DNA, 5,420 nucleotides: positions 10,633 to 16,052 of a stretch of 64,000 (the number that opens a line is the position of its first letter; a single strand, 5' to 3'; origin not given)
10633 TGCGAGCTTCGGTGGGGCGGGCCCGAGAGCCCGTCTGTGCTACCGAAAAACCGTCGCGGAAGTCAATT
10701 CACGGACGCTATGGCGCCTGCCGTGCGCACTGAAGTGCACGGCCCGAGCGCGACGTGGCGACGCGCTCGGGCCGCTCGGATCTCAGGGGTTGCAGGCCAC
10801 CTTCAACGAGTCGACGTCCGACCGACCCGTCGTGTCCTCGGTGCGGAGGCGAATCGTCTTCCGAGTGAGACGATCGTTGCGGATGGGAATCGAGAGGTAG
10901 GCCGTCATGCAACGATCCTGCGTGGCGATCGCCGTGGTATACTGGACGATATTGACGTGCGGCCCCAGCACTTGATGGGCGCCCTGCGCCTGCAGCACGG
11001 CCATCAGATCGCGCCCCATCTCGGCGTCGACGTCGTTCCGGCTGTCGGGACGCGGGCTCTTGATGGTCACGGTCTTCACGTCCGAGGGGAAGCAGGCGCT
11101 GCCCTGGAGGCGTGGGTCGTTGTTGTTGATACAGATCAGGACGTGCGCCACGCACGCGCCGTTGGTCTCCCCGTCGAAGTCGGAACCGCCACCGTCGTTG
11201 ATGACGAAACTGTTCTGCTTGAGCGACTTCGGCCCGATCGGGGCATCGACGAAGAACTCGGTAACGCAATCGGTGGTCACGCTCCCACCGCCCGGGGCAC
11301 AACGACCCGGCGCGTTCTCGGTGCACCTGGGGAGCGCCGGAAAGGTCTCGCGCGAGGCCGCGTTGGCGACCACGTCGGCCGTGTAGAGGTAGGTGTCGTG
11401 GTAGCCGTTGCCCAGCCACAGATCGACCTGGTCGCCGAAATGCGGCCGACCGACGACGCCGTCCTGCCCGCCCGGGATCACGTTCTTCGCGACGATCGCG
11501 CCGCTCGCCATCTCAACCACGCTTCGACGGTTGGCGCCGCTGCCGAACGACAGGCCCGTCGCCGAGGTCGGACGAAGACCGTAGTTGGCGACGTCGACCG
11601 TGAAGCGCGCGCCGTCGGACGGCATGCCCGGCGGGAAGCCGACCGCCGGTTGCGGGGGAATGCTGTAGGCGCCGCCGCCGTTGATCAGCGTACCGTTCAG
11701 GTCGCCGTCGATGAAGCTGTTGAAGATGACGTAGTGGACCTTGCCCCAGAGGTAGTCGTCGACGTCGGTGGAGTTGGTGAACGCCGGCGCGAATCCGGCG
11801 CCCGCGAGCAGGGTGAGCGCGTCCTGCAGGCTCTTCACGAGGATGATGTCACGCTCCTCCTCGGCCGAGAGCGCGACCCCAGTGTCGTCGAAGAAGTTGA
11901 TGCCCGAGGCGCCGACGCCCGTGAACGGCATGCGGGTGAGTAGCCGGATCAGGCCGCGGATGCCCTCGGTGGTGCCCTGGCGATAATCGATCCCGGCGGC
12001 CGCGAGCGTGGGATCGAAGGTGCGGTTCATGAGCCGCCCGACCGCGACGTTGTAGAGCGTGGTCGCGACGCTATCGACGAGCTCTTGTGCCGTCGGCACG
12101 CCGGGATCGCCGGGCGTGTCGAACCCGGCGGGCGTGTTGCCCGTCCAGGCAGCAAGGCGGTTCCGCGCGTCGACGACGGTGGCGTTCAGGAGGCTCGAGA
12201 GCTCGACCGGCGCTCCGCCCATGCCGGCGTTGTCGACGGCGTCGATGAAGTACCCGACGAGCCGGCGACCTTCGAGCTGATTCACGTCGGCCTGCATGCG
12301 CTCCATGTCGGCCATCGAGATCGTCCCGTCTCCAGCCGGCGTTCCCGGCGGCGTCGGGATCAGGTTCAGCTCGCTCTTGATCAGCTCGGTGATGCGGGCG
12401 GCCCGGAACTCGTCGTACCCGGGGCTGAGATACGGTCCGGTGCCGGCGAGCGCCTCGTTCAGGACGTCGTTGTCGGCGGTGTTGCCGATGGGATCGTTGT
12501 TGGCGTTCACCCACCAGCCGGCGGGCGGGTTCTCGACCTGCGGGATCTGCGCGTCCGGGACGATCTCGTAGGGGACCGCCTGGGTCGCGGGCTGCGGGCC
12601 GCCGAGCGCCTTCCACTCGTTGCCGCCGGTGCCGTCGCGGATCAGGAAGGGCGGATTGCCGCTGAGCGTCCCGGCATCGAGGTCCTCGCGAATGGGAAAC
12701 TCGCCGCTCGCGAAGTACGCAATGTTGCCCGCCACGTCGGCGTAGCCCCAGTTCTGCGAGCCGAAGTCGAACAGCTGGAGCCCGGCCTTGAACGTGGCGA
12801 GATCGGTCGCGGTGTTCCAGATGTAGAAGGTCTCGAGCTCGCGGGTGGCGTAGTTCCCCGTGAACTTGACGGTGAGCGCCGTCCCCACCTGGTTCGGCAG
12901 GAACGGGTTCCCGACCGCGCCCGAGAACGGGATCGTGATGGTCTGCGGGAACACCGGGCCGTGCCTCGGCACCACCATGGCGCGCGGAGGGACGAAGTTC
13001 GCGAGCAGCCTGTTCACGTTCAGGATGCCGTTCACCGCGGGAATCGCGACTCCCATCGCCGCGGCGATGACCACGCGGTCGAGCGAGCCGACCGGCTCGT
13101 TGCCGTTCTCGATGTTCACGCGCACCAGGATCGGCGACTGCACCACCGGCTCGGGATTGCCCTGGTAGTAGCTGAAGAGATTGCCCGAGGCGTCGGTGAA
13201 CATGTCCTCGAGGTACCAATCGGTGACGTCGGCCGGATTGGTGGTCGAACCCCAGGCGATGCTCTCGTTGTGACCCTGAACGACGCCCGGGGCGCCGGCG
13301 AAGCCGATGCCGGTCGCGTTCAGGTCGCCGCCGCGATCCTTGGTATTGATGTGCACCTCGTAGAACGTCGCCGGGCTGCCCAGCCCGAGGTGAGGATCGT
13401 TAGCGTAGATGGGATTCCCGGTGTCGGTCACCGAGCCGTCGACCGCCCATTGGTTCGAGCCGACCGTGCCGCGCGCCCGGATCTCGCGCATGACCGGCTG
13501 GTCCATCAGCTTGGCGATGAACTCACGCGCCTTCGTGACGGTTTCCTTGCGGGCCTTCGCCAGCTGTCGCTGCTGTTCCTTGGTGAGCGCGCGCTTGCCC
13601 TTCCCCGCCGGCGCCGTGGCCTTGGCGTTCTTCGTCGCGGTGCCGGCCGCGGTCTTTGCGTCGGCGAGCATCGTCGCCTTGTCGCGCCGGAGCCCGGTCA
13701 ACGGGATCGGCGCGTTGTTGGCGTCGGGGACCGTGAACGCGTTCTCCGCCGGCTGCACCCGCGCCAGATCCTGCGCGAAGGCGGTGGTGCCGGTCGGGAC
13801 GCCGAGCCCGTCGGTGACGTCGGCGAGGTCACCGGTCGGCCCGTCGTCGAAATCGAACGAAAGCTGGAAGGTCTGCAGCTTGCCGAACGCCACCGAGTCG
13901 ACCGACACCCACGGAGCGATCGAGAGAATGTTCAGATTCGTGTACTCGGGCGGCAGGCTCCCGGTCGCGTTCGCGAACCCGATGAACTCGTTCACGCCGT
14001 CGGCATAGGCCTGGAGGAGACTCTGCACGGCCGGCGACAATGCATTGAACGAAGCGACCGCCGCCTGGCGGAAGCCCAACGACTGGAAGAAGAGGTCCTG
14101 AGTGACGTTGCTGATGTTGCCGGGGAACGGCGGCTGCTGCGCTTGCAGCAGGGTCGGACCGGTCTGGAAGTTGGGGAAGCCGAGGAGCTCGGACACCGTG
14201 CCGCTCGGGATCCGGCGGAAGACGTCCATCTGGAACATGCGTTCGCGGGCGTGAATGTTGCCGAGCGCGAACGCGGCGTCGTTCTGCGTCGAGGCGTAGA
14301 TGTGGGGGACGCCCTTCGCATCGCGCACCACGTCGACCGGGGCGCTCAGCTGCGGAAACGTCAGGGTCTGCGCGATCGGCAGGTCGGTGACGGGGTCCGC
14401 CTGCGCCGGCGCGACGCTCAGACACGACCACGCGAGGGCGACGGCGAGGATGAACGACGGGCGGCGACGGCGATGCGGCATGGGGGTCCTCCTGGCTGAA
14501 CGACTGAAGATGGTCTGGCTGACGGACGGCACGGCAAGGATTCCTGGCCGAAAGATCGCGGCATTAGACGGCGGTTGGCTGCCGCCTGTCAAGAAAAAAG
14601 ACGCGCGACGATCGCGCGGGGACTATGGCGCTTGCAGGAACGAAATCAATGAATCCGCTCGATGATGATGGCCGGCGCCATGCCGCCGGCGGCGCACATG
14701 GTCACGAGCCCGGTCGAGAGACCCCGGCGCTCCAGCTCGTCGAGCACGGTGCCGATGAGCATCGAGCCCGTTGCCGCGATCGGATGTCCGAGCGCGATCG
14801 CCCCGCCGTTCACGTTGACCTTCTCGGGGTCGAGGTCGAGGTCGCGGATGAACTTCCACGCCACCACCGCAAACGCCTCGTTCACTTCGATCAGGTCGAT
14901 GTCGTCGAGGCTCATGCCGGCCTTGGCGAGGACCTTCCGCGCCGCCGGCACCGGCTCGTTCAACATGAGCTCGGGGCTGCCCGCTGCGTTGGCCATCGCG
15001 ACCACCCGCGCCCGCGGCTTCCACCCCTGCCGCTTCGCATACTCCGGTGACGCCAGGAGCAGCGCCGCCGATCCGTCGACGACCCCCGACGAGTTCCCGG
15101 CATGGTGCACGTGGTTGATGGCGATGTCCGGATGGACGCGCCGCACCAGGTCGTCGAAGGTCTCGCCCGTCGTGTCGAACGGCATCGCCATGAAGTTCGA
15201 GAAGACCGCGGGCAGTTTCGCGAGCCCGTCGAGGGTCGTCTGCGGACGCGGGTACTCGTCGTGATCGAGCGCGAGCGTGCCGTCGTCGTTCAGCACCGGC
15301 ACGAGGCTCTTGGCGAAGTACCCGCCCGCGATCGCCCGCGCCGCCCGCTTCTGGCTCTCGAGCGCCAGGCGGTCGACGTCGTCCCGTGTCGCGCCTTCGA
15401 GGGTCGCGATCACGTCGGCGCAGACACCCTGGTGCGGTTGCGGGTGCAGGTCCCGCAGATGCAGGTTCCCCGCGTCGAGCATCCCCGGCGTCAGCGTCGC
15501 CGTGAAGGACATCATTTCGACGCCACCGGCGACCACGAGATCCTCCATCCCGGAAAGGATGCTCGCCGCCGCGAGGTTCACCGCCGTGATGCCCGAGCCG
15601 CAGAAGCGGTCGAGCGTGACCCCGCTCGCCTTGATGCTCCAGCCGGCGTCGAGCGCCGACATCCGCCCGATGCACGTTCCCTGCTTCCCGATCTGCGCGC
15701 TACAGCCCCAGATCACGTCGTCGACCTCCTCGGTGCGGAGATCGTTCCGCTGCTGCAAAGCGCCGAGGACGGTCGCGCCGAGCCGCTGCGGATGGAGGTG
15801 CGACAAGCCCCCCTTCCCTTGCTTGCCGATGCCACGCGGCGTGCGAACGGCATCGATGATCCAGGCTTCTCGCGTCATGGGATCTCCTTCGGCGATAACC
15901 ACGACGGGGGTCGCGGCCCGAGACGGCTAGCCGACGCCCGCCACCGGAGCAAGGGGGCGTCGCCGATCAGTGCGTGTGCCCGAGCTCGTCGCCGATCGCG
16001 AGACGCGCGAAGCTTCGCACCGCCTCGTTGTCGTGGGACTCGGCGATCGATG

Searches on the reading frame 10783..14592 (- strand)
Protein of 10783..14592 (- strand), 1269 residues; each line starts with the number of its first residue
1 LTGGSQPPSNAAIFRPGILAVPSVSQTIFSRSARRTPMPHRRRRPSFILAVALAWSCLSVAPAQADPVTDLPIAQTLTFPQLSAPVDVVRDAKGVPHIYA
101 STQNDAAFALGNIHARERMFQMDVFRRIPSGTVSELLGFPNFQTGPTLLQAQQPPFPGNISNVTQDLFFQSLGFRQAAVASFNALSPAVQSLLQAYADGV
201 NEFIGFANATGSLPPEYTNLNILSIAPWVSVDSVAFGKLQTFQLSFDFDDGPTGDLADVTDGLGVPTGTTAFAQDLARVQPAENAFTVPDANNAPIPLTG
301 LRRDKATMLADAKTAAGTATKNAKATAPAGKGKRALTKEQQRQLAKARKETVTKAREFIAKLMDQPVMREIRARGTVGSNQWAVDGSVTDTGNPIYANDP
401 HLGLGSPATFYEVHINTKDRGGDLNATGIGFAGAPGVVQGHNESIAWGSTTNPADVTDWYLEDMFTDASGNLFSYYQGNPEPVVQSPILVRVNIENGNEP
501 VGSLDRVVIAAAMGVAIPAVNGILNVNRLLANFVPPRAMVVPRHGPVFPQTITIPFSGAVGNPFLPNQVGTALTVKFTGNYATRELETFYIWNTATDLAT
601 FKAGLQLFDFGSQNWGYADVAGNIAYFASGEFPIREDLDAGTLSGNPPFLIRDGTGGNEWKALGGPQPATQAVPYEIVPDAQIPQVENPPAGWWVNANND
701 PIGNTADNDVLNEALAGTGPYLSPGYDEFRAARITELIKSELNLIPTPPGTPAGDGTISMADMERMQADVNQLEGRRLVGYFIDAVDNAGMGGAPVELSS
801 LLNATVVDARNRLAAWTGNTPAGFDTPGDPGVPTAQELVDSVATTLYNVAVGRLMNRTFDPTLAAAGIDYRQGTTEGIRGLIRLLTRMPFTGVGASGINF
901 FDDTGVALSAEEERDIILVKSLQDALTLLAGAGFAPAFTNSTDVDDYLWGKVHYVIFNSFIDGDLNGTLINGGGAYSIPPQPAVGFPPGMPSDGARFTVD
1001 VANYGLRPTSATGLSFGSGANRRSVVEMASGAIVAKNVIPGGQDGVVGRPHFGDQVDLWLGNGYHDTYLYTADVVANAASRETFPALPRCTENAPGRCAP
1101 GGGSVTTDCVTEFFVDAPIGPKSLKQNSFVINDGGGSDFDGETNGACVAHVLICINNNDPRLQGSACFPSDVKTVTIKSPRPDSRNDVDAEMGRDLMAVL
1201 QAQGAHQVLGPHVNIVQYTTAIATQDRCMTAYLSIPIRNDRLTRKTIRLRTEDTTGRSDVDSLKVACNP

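Call 29: search_protein_families(library=pfam, proteins=[window:10783-14592:-], max_evalue=0.001)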
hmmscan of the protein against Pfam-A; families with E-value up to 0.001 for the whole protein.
window:10783-14592:- (1269 aa): 1 family
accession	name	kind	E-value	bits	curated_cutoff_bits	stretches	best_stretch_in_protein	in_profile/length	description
PF01804.23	Penicil_amidase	-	9.9e-133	445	21.3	1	85-1074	1-673/675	Penicillin amidase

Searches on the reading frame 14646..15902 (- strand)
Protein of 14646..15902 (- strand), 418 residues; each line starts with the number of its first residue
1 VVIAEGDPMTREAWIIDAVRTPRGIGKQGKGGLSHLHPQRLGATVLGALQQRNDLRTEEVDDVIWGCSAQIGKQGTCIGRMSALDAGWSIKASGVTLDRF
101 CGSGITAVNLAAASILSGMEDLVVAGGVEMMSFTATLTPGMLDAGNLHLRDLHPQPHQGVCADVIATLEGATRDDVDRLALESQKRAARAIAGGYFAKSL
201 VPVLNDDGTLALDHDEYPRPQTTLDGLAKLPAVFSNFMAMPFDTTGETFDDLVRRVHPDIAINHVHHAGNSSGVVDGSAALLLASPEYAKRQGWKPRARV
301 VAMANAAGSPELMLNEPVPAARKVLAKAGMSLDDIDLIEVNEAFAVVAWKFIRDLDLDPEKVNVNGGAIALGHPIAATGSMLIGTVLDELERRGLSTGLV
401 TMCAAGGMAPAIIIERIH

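Call 29: search_protein_families(library=pfam, proteins=[window:14646-15902:-], max_evalue=0.001)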
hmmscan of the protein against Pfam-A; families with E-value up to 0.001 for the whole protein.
window:14646-15902:- (418 aa): 4 families
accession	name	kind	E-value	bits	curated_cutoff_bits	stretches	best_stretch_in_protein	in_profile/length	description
PF00108.29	Thiolase_N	-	8.4e-46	156.9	26.4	1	15-235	3-234/260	Thiolase, N-terminal domain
PF02803.24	Thiolase_C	-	1.4e-41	141.4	27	1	295-416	2-123/123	Thiolase, C-terminal domain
PF00109.32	ketoacyl-synt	-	8.3e-08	32.6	20.8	1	89-132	162-205/252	Beta-ketoacyl synthase, N-terminal domain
PF22691.2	Thiolase_C_1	-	0.00024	21.3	28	0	309-357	12-60/144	Thiolase C-terminal domain-like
